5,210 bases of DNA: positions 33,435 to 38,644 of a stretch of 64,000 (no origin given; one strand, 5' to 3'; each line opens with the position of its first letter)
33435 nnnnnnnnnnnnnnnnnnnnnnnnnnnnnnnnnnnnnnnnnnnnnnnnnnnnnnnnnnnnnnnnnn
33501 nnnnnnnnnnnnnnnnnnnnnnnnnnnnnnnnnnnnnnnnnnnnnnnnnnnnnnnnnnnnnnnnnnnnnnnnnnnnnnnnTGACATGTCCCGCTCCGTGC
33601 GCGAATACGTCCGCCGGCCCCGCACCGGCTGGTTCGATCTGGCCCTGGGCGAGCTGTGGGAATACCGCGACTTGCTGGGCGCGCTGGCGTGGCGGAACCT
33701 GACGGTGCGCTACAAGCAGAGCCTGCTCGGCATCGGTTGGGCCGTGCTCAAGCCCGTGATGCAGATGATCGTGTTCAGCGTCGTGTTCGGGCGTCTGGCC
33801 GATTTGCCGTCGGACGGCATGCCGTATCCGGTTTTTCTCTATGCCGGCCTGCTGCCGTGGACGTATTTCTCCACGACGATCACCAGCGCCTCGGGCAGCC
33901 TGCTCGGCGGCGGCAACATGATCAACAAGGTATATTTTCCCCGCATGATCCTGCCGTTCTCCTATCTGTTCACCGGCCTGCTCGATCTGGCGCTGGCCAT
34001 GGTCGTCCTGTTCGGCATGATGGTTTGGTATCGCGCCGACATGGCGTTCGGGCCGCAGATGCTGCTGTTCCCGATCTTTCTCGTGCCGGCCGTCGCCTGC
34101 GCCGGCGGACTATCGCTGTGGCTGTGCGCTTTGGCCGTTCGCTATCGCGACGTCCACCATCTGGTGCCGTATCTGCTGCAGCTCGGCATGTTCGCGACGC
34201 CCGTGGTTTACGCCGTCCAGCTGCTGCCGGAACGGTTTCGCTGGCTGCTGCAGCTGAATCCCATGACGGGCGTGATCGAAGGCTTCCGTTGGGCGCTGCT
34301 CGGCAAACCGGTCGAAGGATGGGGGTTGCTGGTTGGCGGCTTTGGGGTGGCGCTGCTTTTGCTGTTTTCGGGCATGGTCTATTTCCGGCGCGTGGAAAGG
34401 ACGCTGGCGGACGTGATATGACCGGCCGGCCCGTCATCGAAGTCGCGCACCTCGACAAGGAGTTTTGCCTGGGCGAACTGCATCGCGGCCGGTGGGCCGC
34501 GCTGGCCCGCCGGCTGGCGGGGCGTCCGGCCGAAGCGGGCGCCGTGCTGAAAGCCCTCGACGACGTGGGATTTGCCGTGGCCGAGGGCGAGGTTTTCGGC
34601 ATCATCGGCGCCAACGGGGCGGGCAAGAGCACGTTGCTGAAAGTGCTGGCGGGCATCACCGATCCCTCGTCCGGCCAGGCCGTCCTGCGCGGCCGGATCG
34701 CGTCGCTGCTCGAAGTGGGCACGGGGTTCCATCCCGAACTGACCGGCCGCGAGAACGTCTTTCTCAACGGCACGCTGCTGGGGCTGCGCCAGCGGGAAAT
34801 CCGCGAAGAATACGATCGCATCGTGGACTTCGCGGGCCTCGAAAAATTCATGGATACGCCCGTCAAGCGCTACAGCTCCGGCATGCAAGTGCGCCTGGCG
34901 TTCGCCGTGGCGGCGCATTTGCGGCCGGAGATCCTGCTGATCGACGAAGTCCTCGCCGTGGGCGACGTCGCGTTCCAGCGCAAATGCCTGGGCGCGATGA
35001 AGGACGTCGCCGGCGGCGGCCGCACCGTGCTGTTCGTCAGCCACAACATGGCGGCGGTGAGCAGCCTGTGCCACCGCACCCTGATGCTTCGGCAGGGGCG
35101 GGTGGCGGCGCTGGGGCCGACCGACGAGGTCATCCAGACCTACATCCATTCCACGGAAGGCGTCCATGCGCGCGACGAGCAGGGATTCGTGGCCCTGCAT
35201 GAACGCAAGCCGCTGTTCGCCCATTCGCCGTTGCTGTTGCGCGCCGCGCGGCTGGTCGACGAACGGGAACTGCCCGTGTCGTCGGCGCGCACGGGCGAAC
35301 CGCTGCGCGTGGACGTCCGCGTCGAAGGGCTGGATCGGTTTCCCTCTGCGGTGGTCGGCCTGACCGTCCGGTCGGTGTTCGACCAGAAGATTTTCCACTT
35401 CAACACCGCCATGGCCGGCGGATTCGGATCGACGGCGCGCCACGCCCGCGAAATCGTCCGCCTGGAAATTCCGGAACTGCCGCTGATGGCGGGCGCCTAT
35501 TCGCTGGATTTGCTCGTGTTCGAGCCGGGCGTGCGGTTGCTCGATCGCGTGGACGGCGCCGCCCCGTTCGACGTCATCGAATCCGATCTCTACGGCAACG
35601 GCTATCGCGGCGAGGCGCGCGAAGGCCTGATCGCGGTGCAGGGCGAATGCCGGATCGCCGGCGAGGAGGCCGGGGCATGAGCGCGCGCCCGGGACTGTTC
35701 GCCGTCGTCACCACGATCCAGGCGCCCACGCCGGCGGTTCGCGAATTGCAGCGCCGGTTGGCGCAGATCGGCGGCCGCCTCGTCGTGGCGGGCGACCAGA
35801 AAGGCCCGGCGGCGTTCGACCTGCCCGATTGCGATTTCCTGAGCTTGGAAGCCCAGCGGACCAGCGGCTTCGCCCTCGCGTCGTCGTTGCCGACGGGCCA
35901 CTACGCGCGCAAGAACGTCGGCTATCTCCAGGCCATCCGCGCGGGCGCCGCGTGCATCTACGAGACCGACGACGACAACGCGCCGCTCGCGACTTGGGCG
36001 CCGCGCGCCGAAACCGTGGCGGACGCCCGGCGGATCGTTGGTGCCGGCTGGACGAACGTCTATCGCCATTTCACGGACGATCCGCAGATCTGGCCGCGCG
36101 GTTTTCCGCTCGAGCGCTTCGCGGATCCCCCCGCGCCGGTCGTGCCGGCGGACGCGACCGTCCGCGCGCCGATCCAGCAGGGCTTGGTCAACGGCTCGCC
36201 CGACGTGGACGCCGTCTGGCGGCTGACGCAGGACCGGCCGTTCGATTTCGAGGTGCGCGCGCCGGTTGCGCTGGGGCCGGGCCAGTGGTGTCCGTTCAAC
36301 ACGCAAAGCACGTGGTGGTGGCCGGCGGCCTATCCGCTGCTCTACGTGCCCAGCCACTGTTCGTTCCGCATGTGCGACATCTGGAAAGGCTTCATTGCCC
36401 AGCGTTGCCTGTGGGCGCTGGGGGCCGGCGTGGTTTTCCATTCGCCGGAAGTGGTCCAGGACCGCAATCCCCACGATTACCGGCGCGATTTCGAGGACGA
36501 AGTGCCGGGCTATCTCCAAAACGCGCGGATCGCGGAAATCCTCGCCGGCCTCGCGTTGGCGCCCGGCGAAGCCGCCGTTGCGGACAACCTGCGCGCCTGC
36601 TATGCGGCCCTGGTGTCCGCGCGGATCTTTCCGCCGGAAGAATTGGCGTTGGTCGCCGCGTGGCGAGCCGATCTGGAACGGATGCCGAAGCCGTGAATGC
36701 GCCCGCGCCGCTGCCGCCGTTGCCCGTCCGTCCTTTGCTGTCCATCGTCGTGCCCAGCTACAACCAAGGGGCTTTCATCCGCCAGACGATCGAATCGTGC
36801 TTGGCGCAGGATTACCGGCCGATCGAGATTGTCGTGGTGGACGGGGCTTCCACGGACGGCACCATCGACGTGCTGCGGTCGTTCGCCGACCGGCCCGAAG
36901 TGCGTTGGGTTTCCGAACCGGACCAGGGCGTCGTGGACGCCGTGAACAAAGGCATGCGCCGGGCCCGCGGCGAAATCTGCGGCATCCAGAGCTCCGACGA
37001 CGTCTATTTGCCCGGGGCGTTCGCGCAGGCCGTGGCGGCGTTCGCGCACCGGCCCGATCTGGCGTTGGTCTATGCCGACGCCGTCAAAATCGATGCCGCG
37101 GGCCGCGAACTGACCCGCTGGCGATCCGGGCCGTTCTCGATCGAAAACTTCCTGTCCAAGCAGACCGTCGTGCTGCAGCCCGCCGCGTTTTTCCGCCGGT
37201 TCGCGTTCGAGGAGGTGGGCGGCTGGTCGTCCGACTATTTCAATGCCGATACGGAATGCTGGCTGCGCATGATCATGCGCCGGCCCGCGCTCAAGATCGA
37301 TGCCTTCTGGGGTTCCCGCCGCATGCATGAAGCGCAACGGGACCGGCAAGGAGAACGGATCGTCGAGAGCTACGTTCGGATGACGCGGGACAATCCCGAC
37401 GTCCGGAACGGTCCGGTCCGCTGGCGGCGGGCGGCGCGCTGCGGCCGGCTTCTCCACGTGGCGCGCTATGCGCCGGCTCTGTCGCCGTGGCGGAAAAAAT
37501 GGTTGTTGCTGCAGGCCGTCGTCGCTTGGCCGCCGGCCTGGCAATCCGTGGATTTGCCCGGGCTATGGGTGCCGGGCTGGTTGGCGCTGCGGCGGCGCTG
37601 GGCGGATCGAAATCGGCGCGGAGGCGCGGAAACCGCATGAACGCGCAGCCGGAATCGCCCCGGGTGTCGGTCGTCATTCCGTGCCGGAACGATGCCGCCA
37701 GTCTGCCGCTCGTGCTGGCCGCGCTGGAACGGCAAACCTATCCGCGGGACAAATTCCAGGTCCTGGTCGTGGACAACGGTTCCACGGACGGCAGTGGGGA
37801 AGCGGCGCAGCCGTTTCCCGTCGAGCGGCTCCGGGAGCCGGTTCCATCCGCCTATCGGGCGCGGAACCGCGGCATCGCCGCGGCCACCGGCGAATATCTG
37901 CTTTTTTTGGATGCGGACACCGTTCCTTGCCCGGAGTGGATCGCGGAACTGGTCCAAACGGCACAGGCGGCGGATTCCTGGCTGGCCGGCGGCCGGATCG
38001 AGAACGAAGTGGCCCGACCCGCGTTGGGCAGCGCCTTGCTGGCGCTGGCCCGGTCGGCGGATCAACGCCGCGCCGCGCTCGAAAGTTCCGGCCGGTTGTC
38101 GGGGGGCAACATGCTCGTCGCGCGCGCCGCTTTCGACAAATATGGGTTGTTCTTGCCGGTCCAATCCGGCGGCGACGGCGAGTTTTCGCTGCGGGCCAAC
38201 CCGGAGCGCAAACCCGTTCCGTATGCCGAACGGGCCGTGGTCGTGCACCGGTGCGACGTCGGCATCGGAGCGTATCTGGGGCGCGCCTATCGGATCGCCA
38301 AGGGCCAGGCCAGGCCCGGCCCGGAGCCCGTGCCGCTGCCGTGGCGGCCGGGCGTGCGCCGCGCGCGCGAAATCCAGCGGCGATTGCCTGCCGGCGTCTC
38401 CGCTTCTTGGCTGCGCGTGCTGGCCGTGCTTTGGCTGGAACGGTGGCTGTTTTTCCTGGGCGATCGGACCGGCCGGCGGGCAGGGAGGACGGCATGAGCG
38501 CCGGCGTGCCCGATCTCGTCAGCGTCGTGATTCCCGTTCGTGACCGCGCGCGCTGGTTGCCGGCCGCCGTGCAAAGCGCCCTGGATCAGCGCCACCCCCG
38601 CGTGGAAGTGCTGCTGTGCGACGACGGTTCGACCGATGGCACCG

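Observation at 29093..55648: ~26-kb, 22-gene polysaccharide operon with near-universal 4-8 nt start/stop overlaps and a mix of Wzy-dependent and ABC-dependent export parts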

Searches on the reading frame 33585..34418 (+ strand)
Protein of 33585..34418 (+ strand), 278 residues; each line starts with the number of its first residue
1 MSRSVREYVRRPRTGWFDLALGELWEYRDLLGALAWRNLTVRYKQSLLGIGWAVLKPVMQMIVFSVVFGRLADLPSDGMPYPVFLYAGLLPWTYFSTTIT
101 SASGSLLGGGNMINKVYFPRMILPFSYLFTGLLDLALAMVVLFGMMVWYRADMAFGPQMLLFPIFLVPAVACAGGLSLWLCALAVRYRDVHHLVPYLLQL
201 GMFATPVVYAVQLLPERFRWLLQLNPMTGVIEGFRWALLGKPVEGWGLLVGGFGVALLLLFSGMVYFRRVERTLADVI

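Call 5: search_protein_families(library=pfam, proteins=[window:33597-34418:+], max_evalue=0.01)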
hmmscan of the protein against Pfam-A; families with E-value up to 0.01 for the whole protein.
window:33597-34418:+ (274 aa): 2 families
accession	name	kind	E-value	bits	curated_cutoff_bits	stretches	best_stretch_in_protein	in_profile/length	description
PF01061.29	ABC2_membrane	-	5.2e-20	72.3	26.9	1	27-234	3-210/211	ABC-2 type transporter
PF12698.13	ABC2_membrane_3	-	0.0018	17.8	31.6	1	123-255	206-344/347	ABC-2 family transporter protein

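Call 12: search_protein_families(library=ncbifam, proteins=[window:33585-34418:+], max_evalue=0.01)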
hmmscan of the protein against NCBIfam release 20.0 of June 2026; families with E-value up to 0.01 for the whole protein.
window:33585-34418:+ (278 aa): 4 families
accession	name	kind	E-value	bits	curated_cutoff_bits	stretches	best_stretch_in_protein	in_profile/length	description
NF050109.1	galactan_ABC_perm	equivalog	3.9e-18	65.9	380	1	16-252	11-248/272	galactan export ABC transporter permease subunit Wzm/RfbD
NF050053.1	CapPschTportKpsM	equivalog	9.6e-12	45.4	300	1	30-266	4-246/257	capsule polysaccharide transporter KpsM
NF011648.0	PRK15066.1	subfamily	0.00014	21.5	225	1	53-241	28-222/257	ABC transporter permease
TIGR01247.1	drrB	subfamily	0.0013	18.4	223.05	1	169-241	137-208/236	daunorubicin resistance ABC transporter membrane protein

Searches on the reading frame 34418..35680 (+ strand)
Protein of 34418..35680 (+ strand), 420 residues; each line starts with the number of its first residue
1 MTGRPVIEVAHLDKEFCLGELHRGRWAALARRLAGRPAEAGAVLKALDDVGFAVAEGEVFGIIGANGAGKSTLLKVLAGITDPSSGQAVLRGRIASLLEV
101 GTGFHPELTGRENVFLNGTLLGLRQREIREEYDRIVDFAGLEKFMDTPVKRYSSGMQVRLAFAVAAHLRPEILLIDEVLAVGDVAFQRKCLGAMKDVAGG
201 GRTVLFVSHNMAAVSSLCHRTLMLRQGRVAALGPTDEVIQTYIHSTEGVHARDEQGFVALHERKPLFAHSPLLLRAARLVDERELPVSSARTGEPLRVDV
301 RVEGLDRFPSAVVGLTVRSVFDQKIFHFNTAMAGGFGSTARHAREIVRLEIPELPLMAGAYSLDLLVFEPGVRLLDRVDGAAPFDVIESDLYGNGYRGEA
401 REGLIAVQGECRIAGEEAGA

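Call 5: search_protein_families(library=pfam, proteins=[window:34418-35677:+], max_evalue=0.01)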
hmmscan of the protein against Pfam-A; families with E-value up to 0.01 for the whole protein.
window:34418-35677:+ (420 aa): 5 families
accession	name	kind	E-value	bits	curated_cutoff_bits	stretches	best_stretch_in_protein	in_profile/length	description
PF00005.33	ABC_tran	-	2e-22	80.7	25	1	47-178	1-135/137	ABC transporter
PF14524.12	Wzt_C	-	7.4e-14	52.4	30.4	1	276-389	14-132/143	Wzt C-terminal domain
PF13304.12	AAA_21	-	7.2e-10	39.8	27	1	60-82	2-24/304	AAA domain, putative AbiEii toxin, Type IV TA system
PF13555.12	AAA_29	-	0.0053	16.9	27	0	55-74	20-39/61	P-loop containing region of AAA domain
PF13476.12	AAA_23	-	0.007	17.5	27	0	58-78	20-40/201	AAA domain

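Call 10: find_encoding_contigs(protein=window:34418-35680:+, flank=10000, max_places=6)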
Protein window:34418-35680:+ (420 aa): no gene with exactly this product is on record in the collection.

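Call 12: search_protein_families(library=ncbifam, proteins=[window:34418-35677:+], max_evalue=0.01)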
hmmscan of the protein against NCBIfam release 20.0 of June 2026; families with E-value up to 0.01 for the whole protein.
window:34418-35677:+ (420 aa): 187 families (the best 25 are shown)
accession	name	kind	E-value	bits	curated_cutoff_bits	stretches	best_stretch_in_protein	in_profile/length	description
NF010065.0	PRK13545.1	equivalog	1.1e-59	202.5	538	1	40-242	33-234/549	teichoic acids export protein ATP-binding subunit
NF050108.1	galactan_ABC_ATP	equivalog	1.1e-51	175.4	400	1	41-243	39-241/244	galactan export ABC transporter ATP-binding subunit Wzt/RfbE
NF010066.0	PRK13546.1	equivalog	3.4e-46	157.7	320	1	37-244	30-236/264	teichoic acids export ABC transporter ATP-binding subunit TagH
TIGR01188.1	drrA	subfamily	1.2e-37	129.9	312.45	1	44-256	6-229/302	daunorubicin resistance ABC transporter, ATP-binding protein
TIGR01288.1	nodI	equivalog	6.4e-28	97.6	424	1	47-243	20-227/303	nodulation factor ABC transporter ATP-binding protein NodI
NF010059.0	PRK13536.1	equivalog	2.1e-27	95.8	549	1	47-243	59-266/342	nodulation factor ABC transporter ATP-binding protein NodI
NF010060.0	PRK13537.1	equivalog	3.4e-27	95.2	521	1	47-243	31-238/314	nodulation factor ABC transporter ATP-binding protein NodI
TIGR04521.1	ECF_ATPase_2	equivalog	5.3e-27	94.6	330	2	113-241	105-235/279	energy-coupling factor transporter ATPase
NF033858.1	ABC2_perm_RbbA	equivalog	1.9e-26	92.3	1050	1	45-241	280-487/909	ribosome-associated ATPase/putative transporter RbbA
TIGR02142.1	modC_ABC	equivalog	9.7e-26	90.8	285.05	1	50-381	16-350/353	molybdenum ABC transporter ATP-binding protein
NF010068.0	PRK13548.1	equivalog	3.8e-25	88.4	261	2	124-241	110-233/261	heme ABC transporter ATP-binding protein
TIGR03873.1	F420-0_ABC_ATP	hypoth_equivalog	3.7e-23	82.1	372.4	1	46-251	16-238/256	putative F420-0 ABC transporter ATP-binding protein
TIGR01186.1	proV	subfamily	1.3e-22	80.5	326.6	1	44-240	6-219/363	betaine/proline/choline family ABC transporter ATP-binding protein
TIGR01166.1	cbiO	subfamily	1.6e-22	79.9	211.8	2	45-93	6-54/190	cobalt ABC transporter, ATP-binding protein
TIGR02673.1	FtsE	equivalog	1.9e-22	80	264.85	2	107-228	93-214/214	cell division ATP-binding protein FtsE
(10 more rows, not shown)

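Call 28: search_solved_structures(query=window:34418-35677:+, max_evalue=0.001, show_alignments=0)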
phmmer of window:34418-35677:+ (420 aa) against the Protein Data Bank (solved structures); distinct sequences matched with E-value up to 0.001: 506 (the best 60 are shown).
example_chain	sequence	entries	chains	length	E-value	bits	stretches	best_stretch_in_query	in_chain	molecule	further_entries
8dku_A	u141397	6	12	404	1.2e-63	218.6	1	46-334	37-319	ABC transporter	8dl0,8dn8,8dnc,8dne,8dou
7k2t_A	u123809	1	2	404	3.1e-63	217.2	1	46-334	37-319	ABC transporter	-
6amx_A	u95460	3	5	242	1.2e-58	202.1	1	46-243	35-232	ABC transporter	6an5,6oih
6m96_A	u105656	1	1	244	3.3e-58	200.7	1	46-243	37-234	ABC transporter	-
6jbh_A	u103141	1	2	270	1.2e-50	175.8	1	38-244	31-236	TarH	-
7dd0_A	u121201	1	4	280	1.6e-47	165.5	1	46-242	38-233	Teichoic acids export ATP-binding protein TagH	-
9qfx_C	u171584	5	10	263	1.4e-43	152.5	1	34-251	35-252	ABC transporter ATP-binding protein | Probable o-antigen/lipopolysaccharide transport ATP-binding protein ABC transporter RfbE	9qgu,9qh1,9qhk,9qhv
9qhw_C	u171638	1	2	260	1.4e-43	152.5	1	34-251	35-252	ABC transporter ATP-binding protein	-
9qhj_C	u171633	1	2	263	3.5e-43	151.2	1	34-251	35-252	Probable o-antigen/lipopolysaccharide transport ATP-binding protein ABC transporter RfbE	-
9qhx_C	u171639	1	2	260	3.5e-43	151.2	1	34-251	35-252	ABC transporter ATP-binding protein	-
9cfl_B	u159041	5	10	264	2.1e-41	145.3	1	38-242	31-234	Teichoic acids export ATP-binding protein TagH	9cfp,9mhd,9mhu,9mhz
7lkp_A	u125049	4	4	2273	2.8e-33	118.6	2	44-234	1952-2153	Retinal-specific phospholipid-transporting ATPase ABCA4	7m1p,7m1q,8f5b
7e7i_A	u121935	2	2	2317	3e-33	118.5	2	44-234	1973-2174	Retinal-specific phospholipid-transporting ATPase ABCA4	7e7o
8edw_A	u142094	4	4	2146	3.2e-33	118.4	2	41-235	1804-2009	Phospholipid-transporting ATPase ABCA7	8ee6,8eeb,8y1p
7lkz_A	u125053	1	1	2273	1.8e-32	115.9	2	44-234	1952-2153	Retinal-specific phospholipid-transporting ATPase ABCA4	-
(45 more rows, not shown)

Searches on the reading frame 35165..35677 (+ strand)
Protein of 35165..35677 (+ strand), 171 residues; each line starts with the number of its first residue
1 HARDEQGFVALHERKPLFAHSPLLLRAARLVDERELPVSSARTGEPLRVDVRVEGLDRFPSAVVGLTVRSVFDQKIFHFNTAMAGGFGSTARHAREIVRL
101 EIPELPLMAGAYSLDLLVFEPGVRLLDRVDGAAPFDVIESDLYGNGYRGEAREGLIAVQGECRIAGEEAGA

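Call 71: search_solved_structures(query=window:35165-35677:+, max_evalue=10, show_alignments=2)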
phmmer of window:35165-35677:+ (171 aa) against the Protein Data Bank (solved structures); distinct sequences matched with E-value up to 10: 4.
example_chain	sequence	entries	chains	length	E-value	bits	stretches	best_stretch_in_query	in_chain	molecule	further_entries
8dky_A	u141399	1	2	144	0.26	14.3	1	39-114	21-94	ABC transporter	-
6o14_A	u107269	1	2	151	0.31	14.1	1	39-114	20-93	ABC transporter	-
8dku_A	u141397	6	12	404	1.4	12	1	28-85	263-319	ABC transporter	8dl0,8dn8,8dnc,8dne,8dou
7k2t_A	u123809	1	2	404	1.4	12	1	28-85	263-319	ABC transporter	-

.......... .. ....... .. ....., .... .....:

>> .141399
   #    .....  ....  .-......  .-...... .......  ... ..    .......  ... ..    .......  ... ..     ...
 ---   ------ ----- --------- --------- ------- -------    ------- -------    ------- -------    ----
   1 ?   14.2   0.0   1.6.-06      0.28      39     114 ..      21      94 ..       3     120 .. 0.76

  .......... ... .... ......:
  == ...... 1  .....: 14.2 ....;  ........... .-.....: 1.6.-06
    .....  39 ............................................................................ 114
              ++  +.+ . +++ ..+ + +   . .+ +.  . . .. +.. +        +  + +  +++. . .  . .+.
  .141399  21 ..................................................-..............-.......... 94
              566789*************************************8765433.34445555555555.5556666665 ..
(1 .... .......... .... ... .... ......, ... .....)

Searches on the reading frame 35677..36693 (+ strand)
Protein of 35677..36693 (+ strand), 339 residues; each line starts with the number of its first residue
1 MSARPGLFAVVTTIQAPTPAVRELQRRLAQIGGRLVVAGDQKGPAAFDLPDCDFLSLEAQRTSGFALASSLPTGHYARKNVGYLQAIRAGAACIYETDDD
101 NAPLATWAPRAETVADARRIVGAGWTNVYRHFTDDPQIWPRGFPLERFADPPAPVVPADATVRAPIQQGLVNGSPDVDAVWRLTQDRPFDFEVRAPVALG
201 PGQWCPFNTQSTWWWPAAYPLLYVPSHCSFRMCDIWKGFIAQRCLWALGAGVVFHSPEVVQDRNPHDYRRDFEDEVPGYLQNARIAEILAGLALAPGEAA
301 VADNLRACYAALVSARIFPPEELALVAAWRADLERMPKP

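Call 5: search_protein_families(library=pfam, proteins=[window:35677-36693:+], max_evalue=0.01)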
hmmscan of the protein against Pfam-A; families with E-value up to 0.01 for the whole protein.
window:35677-36693:+ (339 aa): 1 family
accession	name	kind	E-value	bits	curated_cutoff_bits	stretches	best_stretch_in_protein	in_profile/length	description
PF03385.23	STELLO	-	9.7e-11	41.5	27.8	1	231-336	1-105/387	STELLO glycosyltransferases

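Call 12: search_protein_families(library=ncbifam, proteins=[window:35677-36693:+], max_evalue=0.01)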
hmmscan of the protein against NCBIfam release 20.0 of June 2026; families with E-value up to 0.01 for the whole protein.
window:35677-36693:+ (339 aa): 0 families

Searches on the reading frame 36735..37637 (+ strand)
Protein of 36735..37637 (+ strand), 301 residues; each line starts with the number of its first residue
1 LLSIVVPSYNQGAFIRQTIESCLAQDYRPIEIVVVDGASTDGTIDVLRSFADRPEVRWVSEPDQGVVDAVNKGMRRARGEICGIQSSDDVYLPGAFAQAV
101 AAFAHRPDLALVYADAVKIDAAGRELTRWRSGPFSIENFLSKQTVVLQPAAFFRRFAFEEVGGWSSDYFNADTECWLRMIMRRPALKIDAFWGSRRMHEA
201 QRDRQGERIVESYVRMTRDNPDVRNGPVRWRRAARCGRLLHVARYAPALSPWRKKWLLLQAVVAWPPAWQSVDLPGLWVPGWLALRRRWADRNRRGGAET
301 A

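Call 5: search_protein_families(library=pfam, proteins=[window:36735-37637:+], max_evalue=0.01)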
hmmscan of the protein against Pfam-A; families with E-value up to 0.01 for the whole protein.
window:36735-37637:+ (301 aa): 3 families
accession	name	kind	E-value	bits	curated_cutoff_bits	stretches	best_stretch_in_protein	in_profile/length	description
PF00535.33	Glycos_transf_2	-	1.2e-27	97.4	23.3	1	3-161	1-167/168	Glycosyl transferase family 2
PF13641.12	Glyco_tranf_2_3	-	4e-13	50.3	27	1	2-112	3-119/230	Glycosyltransferase like family 2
PF10111.15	Glyco_tranf_2_2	-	0.00019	21.5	27.3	1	3-130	1-138/276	Glycosyltransferase like family 2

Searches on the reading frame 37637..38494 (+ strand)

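Call 5: search_protein_families(library=pfam, proteins=[window:37637-38494:+], max_evalue=0.01)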
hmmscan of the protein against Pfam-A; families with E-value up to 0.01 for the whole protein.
window:37637-38494:+ (286 aa): 3 families
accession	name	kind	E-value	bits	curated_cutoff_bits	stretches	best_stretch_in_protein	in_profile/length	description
PF00535.33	Glycos_transf_2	-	1.3e-24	87.5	23.3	1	11-169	1-167/168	Glycosyl transferase family 2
PF13641.12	Glyco_tranf_2_3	-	3.6e-11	44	27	1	8-132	1-133/230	Glycosyltransferase like family 2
PF10111.15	Glyco_tranf_2_2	-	9.8e-07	29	27.3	1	11-110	1-107/276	Glycosyltransferase like family 2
